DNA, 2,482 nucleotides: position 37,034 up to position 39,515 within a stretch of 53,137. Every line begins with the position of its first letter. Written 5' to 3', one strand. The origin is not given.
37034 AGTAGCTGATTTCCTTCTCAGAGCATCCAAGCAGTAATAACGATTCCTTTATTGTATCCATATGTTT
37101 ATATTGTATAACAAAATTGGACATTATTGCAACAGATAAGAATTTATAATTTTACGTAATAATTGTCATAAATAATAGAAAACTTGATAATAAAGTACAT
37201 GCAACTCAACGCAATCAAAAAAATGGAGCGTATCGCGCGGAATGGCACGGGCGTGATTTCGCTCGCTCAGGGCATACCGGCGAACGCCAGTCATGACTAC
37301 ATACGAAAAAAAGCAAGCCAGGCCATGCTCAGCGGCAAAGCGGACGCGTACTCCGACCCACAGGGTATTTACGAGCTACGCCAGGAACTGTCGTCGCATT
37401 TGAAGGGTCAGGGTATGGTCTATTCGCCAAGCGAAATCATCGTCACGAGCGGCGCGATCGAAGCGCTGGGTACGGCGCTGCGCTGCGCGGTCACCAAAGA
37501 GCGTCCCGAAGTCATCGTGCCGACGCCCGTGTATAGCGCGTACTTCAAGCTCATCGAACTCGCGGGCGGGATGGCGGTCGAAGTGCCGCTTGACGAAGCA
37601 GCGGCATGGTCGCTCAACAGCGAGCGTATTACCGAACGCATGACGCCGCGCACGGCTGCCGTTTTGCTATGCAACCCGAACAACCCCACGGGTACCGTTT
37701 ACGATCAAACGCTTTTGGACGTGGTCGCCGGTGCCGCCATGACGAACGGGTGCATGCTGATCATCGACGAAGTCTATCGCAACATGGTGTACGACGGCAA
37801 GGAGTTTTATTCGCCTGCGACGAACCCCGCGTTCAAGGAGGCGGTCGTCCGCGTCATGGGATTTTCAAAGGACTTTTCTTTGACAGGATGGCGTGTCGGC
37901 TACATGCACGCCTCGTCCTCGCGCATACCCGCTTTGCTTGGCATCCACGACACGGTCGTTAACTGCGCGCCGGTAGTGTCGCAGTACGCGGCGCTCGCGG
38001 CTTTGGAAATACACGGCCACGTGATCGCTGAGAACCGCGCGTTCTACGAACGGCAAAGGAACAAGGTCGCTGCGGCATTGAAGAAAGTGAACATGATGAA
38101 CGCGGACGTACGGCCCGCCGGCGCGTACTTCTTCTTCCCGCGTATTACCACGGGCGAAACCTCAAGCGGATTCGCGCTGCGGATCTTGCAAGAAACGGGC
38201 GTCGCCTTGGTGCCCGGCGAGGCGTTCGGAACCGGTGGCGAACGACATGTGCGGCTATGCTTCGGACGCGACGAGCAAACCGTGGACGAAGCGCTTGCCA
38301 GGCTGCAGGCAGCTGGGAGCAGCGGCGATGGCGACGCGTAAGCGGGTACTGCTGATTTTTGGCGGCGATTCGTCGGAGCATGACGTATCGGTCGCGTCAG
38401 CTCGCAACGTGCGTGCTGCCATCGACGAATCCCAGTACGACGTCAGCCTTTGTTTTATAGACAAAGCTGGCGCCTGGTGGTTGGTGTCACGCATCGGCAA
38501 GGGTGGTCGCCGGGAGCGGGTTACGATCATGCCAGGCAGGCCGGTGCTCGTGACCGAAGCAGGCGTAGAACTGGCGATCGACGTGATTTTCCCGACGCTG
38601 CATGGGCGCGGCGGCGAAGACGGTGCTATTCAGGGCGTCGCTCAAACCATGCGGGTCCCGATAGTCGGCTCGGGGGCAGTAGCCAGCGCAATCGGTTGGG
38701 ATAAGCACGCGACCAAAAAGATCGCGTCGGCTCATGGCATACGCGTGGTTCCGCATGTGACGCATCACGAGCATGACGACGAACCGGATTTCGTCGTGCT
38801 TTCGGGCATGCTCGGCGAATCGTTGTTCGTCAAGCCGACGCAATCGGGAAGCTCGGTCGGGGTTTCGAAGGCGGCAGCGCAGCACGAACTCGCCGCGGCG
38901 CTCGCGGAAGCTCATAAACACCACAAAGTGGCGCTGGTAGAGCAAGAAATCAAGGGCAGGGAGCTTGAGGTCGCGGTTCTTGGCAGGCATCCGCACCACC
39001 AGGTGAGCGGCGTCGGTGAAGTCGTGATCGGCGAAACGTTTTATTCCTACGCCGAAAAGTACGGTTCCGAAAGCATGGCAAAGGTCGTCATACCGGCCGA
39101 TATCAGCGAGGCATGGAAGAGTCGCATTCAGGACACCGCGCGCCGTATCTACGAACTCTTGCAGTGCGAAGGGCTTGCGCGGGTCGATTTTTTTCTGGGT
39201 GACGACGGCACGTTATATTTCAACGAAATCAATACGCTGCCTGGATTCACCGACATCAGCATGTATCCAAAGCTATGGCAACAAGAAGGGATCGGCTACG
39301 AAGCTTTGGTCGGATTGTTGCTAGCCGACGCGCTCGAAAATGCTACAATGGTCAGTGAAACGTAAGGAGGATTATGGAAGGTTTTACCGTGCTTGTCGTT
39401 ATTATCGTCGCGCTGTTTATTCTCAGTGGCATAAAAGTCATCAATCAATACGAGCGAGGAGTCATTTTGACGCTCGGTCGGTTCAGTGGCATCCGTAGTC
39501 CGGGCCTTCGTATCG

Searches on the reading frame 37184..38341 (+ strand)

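Call 6: search_protein_families(library=pfam, max_evalue=0.001, proteins=[window:37184-38341:+])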
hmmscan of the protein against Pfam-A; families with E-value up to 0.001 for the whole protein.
window:37184-38341:+ (385 aa): 3 families
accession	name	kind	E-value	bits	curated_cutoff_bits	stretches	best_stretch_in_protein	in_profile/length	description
PF00155.27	Aminotran_1_2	-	1.9e-54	185.7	19.7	1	23-374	2-361/361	Aminotransferase class I and II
PF01041.23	DegT_DnrJ_EryC1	-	4.8e-05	23.2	19.8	1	86-162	43-118/360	DegT/DnrJ/EryC1/StrS aminotransferase family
PF00266.25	Aminotran_5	-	5.6e-05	22.7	21.5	1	81-196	60-176/371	Aminotransferase class-V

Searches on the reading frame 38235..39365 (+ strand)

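Call 6: search_protein_families(library=pfam, max_evalue=0.001, proteins=[window:38235-39365:+])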
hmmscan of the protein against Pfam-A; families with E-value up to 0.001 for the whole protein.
window:38235-39365:+ (376 aa): 4 families
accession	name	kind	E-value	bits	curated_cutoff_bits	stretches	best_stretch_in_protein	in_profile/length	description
PF07478.18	Dala_Dala_lig_C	-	3.4e-60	203.5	24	1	166-363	4-203/204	D-ala D-ala ligase C-terminus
PF01820.27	Dala_Dala_lig_N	-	1.3e-26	94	34.6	1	37-146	1-121/121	D-ala D-ala ligase N-terminus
PF02222.28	ATP-grasp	-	1.9e-09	37.8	27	1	166-333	5-160/179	ATP-grasp domain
PF13535.11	ATP-grasp_4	-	0.00013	22.1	27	1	197-335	5-151/160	ATP-grasp domain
